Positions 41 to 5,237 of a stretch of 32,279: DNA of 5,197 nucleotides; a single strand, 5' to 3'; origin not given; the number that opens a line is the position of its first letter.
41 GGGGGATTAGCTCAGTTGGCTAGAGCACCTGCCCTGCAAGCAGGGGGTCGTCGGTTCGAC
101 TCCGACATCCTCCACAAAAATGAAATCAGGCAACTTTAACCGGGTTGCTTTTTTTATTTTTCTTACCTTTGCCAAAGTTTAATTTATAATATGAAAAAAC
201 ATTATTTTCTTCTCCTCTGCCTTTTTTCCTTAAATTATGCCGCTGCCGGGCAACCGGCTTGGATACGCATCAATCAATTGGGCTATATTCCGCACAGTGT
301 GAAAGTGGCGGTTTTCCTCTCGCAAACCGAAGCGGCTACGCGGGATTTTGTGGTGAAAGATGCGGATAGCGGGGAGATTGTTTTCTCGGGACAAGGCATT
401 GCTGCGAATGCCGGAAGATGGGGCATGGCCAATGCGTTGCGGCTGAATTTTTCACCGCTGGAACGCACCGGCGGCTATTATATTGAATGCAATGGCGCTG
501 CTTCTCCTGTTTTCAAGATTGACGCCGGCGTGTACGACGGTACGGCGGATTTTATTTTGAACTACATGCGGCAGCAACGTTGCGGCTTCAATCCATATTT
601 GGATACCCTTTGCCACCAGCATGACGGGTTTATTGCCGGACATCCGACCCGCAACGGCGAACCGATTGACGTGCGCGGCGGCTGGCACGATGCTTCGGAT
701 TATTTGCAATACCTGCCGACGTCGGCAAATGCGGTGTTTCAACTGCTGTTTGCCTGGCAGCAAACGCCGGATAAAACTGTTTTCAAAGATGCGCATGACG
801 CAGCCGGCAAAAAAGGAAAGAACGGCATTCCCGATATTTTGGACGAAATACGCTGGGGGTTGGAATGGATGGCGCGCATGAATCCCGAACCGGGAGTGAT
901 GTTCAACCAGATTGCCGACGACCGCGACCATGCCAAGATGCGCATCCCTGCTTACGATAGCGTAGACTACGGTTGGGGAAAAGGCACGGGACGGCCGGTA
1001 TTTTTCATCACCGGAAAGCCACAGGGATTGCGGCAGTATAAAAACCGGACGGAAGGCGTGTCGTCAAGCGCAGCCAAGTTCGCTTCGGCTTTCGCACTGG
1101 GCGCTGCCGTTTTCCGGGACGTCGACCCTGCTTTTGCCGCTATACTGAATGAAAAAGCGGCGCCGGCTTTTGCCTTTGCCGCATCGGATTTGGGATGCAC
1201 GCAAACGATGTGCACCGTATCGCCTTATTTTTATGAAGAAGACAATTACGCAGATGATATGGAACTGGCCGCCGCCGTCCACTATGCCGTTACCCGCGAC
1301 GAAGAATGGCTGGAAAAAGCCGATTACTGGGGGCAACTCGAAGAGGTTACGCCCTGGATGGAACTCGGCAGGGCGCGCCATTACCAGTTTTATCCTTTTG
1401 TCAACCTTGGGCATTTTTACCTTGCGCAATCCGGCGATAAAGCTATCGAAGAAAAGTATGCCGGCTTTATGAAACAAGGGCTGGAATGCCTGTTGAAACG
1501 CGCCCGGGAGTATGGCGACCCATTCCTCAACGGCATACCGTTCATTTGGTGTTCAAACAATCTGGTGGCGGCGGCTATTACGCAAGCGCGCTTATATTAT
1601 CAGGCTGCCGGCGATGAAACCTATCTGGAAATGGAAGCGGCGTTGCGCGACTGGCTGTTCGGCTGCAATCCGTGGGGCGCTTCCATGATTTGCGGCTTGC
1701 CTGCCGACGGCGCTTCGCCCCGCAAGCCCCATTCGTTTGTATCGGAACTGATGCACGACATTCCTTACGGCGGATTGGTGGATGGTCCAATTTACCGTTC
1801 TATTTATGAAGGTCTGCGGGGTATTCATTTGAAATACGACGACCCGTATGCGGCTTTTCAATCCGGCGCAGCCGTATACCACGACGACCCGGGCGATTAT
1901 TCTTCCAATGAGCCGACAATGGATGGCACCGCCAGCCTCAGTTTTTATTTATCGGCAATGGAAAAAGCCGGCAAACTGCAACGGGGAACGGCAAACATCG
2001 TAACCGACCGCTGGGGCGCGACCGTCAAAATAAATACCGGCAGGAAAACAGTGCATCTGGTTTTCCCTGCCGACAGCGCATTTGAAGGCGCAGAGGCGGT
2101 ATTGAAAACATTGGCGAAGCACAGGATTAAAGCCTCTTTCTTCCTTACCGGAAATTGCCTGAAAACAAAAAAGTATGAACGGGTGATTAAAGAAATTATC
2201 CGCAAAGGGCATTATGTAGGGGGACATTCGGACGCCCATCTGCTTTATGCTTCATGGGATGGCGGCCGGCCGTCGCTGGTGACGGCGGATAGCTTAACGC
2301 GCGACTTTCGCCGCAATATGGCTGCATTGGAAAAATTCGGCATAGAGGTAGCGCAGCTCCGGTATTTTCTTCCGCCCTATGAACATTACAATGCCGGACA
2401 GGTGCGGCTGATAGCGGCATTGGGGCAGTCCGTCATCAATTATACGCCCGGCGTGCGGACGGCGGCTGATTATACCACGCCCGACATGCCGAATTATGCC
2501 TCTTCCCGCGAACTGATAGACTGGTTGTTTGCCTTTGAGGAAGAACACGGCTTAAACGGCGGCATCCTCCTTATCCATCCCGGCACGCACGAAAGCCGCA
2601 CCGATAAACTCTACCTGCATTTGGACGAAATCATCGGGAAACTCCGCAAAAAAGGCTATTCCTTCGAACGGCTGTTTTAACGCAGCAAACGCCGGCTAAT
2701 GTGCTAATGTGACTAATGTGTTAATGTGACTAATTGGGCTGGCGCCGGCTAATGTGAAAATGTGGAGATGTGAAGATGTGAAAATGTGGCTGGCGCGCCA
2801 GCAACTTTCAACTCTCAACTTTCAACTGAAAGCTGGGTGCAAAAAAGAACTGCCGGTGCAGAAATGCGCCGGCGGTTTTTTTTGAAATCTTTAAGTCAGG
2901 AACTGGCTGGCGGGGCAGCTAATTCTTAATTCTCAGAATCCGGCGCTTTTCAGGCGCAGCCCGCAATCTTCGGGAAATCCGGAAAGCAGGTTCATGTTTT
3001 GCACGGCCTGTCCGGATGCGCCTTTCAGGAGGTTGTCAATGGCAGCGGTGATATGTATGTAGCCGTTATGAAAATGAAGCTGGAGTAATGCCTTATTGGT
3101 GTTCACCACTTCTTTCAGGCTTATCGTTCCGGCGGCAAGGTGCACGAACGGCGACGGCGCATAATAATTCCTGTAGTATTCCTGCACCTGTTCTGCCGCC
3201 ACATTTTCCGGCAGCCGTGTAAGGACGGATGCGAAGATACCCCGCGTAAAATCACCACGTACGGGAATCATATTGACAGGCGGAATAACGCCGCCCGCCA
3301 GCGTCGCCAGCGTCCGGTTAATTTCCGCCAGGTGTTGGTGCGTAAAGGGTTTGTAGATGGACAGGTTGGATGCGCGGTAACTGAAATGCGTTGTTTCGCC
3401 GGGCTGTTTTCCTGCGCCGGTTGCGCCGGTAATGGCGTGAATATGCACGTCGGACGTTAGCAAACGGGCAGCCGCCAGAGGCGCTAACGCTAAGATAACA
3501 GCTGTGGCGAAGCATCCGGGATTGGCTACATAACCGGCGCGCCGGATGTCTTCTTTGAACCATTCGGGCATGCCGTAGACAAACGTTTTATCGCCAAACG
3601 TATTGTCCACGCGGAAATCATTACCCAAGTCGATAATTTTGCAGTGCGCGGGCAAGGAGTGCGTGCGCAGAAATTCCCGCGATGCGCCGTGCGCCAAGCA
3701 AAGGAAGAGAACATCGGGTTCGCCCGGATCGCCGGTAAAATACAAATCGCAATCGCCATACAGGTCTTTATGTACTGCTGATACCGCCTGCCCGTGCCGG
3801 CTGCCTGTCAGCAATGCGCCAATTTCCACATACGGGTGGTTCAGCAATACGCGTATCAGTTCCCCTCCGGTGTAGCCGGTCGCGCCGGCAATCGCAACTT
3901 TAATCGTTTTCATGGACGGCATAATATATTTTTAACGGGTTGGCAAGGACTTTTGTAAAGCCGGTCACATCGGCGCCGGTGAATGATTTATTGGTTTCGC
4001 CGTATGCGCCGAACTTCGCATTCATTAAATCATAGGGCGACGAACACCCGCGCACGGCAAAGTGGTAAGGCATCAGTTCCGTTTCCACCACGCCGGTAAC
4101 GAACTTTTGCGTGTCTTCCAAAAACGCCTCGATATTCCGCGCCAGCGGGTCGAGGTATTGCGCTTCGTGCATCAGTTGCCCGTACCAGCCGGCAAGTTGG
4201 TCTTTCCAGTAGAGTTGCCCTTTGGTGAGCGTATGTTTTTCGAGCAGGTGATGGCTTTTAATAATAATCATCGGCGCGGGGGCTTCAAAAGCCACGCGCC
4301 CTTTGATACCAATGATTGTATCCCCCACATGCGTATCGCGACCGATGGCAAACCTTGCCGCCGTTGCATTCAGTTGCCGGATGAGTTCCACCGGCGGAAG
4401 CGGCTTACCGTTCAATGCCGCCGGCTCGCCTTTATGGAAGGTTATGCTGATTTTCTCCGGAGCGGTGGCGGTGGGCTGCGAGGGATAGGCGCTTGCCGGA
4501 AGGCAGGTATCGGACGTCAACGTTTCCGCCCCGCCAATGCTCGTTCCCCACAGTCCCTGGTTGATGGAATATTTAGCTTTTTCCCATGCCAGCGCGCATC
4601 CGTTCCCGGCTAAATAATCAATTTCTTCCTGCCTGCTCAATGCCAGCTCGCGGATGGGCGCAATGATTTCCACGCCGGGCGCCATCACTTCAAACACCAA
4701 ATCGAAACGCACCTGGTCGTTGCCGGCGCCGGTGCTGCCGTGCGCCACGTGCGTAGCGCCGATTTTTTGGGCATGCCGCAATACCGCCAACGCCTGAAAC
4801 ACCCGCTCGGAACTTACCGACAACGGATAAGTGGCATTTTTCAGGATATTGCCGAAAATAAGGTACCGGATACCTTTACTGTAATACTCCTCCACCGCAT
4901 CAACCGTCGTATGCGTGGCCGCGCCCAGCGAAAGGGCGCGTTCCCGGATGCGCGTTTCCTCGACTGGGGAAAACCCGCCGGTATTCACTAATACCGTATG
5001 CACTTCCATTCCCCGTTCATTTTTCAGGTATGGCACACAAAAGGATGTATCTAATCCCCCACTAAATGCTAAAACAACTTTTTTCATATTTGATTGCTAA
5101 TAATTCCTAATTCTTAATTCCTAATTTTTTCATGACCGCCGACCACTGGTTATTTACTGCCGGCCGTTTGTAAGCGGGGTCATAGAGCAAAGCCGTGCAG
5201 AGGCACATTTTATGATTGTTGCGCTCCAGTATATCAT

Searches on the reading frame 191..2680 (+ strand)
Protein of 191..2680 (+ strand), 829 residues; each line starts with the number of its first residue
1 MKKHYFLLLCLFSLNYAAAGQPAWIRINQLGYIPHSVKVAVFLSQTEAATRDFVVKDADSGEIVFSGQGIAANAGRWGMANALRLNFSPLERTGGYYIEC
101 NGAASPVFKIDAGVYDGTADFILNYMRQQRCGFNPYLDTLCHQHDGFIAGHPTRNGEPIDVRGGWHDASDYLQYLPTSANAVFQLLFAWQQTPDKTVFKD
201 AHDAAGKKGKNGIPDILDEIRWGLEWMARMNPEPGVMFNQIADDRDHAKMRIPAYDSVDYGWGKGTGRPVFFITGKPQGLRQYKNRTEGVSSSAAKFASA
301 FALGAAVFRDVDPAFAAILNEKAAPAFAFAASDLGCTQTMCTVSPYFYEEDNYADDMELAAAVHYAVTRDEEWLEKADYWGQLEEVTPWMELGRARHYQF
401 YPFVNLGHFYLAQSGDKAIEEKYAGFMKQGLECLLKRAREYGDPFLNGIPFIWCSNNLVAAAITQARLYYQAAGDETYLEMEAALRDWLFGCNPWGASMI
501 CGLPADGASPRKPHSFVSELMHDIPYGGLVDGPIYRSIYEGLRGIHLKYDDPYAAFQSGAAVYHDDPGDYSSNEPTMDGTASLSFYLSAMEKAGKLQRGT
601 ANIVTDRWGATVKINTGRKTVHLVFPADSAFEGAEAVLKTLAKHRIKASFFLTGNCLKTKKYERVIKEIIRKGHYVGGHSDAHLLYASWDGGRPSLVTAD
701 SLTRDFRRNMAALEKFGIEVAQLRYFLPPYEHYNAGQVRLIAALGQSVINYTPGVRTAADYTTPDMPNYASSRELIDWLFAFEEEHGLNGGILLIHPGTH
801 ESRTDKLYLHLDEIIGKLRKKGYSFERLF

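Call 74: search_protein_families(library=pfam, proteins=[window:191-2680:+], max_evalue=0.00001)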
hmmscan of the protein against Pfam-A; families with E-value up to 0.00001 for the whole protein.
window:191-2680:+ (829 aa): 3 families
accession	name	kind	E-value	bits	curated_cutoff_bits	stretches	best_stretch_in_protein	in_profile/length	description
PF00759.25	Glyco_hydro_9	-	4.8e-64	217.7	27.7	1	115-586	1-443/444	Glycosyl hydrolase family 9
PF02927.20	CelD_N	-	3.8e-19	69.7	24.6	1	22-104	3-85/86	Cellulase N-terminal ig-like domain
PF01522.26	Polysacc_deac_1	-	7.2e-14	52.3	23.1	1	614-746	2-121/124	Polysaccharide deacetylase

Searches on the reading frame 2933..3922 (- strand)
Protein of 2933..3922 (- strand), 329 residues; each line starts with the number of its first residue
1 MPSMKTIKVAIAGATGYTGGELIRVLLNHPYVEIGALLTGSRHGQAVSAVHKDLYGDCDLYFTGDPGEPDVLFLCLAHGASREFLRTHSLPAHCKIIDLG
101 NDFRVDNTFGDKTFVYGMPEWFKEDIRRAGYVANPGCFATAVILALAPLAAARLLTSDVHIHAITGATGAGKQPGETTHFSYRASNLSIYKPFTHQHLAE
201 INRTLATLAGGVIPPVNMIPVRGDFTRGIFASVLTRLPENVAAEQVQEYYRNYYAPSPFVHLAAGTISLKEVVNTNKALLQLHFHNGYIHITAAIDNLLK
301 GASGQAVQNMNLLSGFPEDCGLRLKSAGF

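Call 74: search_protein_families(library=pfam, proteins=[window:2933-3922:-], max_evalue=0.00001)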
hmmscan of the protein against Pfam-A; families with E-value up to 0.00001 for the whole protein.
window:2933-3922:- (329 aa): 3 families
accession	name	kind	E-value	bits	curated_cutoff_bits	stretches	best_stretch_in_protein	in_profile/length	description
PF22698.1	Semialdhyde_dhC_1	-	2.4e-43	148.3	27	1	137-297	1-165/165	Semialdehyde dehydrogenase, dimerisation domain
PF01118.30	Semialdhyde_dh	-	6.3e-25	88.4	26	1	8-128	1-120/121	Semialdehyde dehydrogenase, NAD binding domain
PF02774.23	Semialdhyde_dhC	-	7.7e-08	33.1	26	1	146-300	1-184/184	Semialdehyde dehydrogenase, dimerisation domain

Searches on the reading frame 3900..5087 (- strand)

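Call 74: search_protein_families(library=pfam, proteins=[window:3900-5087:-], max_evalue=0.00001)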
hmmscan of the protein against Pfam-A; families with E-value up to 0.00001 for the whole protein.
window:3900-5087:- (395 aa): 2 families
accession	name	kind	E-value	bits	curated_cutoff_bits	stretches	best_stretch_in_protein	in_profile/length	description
PF00764.25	Arginosuc_synth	-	8.2e-41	140.2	27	1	3-162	1-159/162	Arginosuccinate synthase N-terminal HUP domain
PF20979.2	Arginosuc_syn_C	-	4e-37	128.4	27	1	173-388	1-219/219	Arginosuccinate synthase C-terminal domain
